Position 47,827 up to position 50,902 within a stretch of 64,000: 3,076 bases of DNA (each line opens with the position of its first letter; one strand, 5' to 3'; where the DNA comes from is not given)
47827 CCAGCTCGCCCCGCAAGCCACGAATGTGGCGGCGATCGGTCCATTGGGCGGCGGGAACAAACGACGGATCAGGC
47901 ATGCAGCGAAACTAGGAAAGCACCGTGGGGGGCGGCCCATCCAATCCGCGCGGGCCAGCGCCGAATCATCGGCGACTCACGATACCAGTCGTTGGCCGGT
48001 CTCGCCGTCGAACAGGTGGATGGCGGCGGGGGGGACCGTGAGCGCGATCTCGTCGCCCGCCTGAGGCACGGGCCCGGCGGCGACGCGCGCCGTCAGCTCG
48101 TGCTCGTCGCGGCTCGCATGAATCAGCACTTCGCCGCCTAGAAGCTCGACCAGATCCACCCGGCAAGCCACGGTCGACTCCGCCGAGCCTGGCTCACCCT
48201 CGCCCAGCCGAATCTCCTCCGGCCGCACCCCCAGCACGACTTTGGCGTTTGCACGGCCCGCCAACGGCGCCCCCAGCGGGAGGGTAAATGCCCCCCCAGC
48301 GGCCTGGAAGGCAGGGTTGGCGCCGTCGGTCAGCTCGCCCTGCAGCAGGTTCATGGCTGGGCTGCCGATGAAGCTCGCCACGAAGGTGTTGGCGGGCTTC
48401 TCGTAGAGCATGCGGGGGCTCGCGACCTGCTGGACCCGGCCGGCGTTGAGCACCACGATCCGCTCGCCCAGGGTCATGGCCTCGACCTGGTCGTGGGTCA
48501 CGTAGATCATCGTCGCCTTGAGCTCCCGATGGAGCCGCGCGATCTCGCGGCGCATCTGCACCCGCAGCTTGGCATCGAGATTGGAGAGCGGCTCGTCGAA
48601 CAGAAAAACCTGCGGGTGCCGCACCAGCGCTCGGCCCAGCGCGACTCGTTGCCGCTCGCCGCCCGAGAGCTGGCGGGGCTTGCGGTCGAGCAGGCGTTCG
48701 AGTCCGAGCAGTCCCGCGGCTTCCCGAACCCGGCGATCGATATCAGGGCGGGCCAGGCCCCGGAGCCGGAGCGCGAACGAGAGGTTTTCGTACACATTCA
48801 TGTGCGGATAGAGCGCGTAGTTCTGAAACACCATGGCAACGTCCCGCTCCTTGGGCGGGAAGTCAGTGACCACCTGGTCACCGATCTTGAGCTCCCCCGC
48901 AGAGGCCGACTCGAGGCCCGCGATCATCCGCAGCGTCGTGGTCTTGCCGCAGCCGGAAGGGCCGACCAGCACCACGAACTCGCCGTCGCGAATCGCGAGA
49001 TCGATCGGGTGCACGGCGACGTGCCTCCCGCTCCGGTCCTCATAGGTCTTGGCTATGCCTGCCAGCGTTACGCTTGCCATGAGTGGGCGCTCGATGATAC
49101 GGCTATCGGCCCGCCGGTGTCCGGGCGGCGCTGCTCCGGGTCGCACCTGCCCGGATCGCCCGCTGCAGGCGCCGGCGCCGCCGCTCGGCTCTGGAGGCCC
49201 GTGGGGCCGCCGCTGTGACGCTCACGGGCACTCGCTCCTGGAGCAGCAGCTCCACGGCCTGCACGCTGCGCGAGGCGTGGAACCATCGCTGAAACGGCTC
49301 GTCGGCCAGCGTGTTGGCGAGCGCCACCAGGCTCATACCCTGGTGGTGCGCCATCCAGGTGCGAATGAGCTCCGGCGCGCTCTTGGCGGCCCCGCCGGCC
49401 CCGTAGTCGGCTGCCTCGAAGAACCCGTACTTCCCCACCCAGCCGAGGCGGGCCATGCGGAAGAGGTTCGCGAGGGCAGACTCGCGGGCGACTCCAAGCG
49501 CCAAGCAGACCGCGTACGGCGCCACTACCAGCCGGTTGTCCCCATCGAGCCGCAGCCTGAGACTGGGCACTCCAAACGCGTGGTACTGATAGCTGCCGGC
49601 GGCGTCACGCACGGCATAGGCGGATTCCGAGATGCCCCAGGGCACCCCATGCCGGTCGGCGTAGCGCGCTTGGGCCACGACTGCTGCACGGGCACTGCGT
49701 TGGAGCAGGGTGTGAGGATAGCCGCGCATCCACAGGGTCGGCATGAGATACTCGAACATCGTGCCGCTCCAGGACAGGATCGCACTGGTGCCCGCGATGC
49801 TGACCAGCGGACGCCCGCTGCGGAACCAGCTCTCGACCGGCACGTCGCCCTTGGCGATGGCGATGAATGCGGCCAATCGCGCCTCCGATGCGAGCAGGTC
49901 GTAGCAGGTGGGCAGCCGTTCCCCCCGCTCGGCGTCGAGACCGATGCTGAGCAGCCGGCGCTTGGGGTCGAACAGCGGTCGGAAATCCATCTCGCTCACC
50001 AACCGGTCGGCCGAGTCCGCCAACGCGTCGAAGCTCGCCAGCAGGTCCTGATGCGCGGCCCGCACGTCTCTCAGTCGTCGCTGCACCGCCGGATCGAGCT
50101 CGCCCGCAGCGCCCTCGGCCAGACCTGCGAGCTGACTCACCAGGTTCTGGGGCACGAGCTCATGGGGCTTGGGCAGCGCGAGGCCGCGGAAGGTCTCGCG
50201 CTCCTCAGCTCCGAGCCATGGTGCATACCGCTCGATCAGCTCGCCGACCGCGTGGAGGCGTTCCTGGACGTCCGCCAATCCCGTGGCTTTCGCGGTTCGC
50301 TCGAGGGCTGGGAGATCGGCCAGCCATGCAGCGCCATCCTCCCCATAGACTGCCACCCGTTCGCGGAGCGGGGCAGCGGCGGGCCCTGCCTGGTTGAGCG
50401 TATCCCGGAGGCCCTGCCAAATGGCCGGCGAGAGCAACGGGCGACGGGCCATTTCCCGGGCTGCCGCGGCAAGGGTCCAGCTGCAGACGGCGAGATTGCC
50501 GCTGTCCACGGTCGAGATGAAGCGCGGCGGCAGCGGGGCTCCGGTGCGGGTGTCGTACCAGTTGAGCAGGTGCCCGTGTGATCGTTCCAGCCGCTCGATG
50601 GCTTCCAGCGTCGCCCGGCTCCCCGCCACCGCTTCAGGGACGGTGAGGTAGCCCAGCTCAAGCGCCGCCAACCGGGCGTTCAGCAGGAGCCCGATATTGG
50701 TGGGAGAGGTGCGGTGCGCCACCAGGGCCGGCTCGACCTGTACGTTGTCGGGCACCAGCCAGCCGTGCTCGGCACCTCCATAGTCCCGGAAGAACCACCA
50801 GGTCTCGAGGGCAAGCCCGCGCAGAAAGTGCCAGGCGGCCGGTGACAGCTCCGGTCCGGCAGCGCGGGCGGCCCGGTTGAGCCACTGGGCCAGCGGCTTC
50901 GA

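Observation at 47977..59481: Beta-1,2-glucan locus combining a truncated Cgs-like synthase with exporter and degradative enzymes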

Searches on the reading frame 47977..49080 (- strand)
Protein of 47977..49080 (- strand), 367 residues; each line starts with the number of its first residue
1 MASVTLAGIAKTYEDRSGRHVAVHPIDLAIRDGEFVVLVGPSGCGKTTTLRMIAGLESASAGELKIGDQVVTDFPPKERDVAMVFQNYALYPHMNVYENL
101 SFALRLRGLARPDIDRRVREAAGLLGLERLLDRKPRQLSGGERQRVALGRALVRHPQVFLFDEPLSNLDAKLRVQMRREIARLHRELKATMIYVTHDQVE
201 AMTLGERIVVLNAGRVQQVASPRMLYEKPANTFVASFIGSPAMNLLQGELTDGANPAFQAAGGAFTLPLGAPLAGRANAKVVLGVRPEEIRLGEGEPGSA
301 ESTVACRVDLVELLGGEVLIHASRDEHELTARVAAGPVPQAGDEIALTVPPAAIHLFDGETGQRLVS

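Call 4: search_protein_families(library=pfam, proteins=[window:47977-49080:-], max_evalue=0.01)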
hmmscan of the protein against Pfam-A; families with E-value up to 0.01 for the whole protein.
window:47977-49080:- (367 aa): 13 families
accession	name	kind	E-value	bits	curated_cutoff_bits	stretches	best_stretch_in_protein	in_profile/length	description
PF00005.33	ABC_tran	-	9.6e-33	114.1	25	1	24-165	2-136/137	ABC transporter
PF08402.16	TOBE_2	-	3.9e-12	46.6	21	1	283-357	1-76/76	TOBE domain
PF17912.7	OB_MalK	-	5.6e-12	46.8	27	1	239-290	1-53/53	MalK OB fold domain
PF13304.12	AAA_21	-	5.3e-06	27.1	27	0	121-198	221-300/304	AAA domain, putative AbiEii toxin, Type IV TA system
PF17850.7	CysA_C_terminal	-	2.2e-05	25.4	29.7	1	244-291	1-42/43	CysA C-terminal regulatory domain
PF03459.23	TOBE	-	2.9e-05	24.6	22.3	1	299-356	2-64/64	TOBE domain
PF13401.12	AAA_22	-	0.00048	20.9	27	1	32-57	4-29/130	AAA domain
PF03215.21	Rad17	-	0.001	19.5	23.8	1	34-100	46-112/186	Rad17 P-loop domain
PF20720.3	nSTAND3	-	0.0012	19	27.2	0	32-54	16-38/155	Novel STAND NTPase 3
PF02463.25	SMC_N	-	0.0021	18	40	0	33-202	24-205/220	RecF/RecN/SMC N terminal domain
PF00004.35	AAA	-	0.0024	18.8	21.2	1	36-70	1-35/131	ATPase family associated with various cellular activities (AAA)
PF13191.12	AAA_16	-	0.0031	18.5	32.6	1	31-59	20-51/167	AAA ATPase domain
PF24389.1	ORC-CDC6-like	-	0.0057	15.9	27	1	36-53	35-52/571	ORC-CDC6-like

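Call 7: search_protein_families(library=ncbifam, proteins=[window:47977-49080:-], max_evalue=0.01)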
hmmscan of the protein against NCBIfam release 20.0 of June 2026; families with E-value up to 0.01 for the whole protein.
window:47977-49080:- (367 aa): 187 families (the best 25 are shown)
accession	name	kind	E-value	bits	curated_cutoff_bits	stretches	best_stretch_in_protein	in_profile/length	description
NF008653.0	PRK11650.1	subfamily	1e-146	488.6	432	1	1-365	1-355/357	sn-glycerol-3-phosphate ABC transporter ATP-binding protein UgpC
NF008233.0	PRK11000.1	equivalog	6.7e-120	400.3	568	1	1-365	1-363/369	maltose/maltodextrin ABC transporter ATP-binding protein MalK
NF040933.2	ABC_arch_GlcV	equivalog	8.4e-96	320.9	450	1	3-357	2-357/357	glucose ABC transporter ATP-binding protein GlcV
NF006987.0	PRK09452.1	equivalog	1.2e-95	320.4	482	1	4-295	18-304/378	spermidine/putrescine ABC transporter ATP-binding protein PotA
TIGR03265.1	PhnT2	equivalog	8.8e-93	311.3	457.7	1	15-335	12-326/353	putative 2-aminoethylphosphonate ABC transporter ATP-binding protein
TIGR01187.1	potA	subfamily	2.9e-89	299.4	355.6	1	38-321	1-283/325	polyamine ABC transporter ATP-binding protein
NF043075.1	MMSYN1_0197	equivalog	2.2e-85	286.6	550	1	5-356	4-338/341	spermidine/putrescine ABC transporter ATP-binding protein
NF008513.0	PRK11432.1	equivalog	2e-83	280.2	496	1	15-351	14-341/351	ferric ABC transporter ATP-binding protein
TIGR03258.1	PhnT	equivalog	3.5e-81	273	499.15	1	18-352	19-352/359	2-aminoethylphosphonate ABC transport system ATP-binding subunit PhnT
NF040840.2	tungstate_WtpC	equivalog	2.2e-80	270.6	440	1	20-315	13-302/347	tungstate ABC transporter ATP-binding protein WtpC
TIGR00968.1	3a0106s01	subfamily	4e-75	252.4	342.75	1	15-240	8-233/237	sulfate ABC transporter ATP-binding protein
NF008621.0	PRK11607.1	equivalog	2.6e-70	237.1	613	1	20-321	32-333/377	putrescine ABC transporter ATP-binding subunit PotG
NF008105.0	PRK10851.1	equivalog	3.1e-70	236.7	502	1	5-294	4-284/362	sulfate/thiosulfate ABC transporter ATP-binding protein CysA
TIGR01186.1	proV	subfamily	1.6e-62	211.7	326.6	1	17-240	3-232/363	betaine/proline/choline family ABC transporter ATP-binding protein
TIGR03415.1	ABC_choXWV_ATP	equivalog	1.8e-55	188.4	483.75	1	14-240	31-267/382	choline ABC transporter ATP-binding protein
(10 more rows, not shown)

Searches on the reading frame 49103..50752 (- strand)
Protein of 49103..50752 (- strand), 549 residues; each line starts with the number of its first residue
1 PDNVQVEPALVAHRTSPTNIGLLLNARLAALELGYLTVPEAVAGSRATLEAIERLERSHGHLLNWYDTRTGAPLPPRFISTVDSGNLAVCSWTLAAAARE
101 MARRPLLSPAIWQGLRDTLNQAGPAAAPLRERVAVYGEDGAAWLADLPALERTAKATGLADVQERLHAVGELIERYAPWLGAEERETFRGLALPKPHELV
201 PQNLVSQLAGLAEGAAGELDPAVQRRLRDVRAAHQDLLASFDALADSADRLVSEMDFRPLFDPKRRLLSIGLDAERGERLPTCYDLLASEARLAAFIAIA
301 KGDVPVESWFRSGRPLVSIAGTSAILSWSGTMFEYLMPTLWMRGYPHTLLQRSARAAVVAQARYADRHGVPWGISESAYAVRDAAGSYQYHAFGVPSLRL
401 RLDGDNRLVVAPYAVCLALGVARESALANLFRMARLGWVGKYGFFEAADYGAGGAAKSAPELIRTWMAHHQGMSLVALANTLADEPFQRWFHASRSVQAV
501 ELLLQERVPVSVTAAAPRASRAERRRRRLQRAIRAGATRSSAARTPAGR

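Call 16: search_solved_structures(query=window:49103-50752:-, max_evalue=0.00001, show_alignments=3)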
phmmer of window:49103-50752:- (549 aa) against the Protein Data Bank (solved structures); distinct sequences matched with E-value up to 0.00001: 3.
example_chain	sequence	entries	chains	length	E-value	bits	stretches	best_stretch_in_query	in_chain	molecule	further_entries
8wy1_A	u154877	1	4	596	3.3e-97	329.6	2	185-514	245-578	Glycosyltransferase 36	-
8rf9_A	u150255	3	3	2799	1.2e-83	284.9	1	1-517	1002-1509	Cyclic beta 1-2 glucan synthetase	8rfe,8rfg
8rf0_A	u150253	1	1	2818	1.2e-83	284.9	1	1-517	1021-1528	Cyclic beta-(1,2)-glucan synthase NdvB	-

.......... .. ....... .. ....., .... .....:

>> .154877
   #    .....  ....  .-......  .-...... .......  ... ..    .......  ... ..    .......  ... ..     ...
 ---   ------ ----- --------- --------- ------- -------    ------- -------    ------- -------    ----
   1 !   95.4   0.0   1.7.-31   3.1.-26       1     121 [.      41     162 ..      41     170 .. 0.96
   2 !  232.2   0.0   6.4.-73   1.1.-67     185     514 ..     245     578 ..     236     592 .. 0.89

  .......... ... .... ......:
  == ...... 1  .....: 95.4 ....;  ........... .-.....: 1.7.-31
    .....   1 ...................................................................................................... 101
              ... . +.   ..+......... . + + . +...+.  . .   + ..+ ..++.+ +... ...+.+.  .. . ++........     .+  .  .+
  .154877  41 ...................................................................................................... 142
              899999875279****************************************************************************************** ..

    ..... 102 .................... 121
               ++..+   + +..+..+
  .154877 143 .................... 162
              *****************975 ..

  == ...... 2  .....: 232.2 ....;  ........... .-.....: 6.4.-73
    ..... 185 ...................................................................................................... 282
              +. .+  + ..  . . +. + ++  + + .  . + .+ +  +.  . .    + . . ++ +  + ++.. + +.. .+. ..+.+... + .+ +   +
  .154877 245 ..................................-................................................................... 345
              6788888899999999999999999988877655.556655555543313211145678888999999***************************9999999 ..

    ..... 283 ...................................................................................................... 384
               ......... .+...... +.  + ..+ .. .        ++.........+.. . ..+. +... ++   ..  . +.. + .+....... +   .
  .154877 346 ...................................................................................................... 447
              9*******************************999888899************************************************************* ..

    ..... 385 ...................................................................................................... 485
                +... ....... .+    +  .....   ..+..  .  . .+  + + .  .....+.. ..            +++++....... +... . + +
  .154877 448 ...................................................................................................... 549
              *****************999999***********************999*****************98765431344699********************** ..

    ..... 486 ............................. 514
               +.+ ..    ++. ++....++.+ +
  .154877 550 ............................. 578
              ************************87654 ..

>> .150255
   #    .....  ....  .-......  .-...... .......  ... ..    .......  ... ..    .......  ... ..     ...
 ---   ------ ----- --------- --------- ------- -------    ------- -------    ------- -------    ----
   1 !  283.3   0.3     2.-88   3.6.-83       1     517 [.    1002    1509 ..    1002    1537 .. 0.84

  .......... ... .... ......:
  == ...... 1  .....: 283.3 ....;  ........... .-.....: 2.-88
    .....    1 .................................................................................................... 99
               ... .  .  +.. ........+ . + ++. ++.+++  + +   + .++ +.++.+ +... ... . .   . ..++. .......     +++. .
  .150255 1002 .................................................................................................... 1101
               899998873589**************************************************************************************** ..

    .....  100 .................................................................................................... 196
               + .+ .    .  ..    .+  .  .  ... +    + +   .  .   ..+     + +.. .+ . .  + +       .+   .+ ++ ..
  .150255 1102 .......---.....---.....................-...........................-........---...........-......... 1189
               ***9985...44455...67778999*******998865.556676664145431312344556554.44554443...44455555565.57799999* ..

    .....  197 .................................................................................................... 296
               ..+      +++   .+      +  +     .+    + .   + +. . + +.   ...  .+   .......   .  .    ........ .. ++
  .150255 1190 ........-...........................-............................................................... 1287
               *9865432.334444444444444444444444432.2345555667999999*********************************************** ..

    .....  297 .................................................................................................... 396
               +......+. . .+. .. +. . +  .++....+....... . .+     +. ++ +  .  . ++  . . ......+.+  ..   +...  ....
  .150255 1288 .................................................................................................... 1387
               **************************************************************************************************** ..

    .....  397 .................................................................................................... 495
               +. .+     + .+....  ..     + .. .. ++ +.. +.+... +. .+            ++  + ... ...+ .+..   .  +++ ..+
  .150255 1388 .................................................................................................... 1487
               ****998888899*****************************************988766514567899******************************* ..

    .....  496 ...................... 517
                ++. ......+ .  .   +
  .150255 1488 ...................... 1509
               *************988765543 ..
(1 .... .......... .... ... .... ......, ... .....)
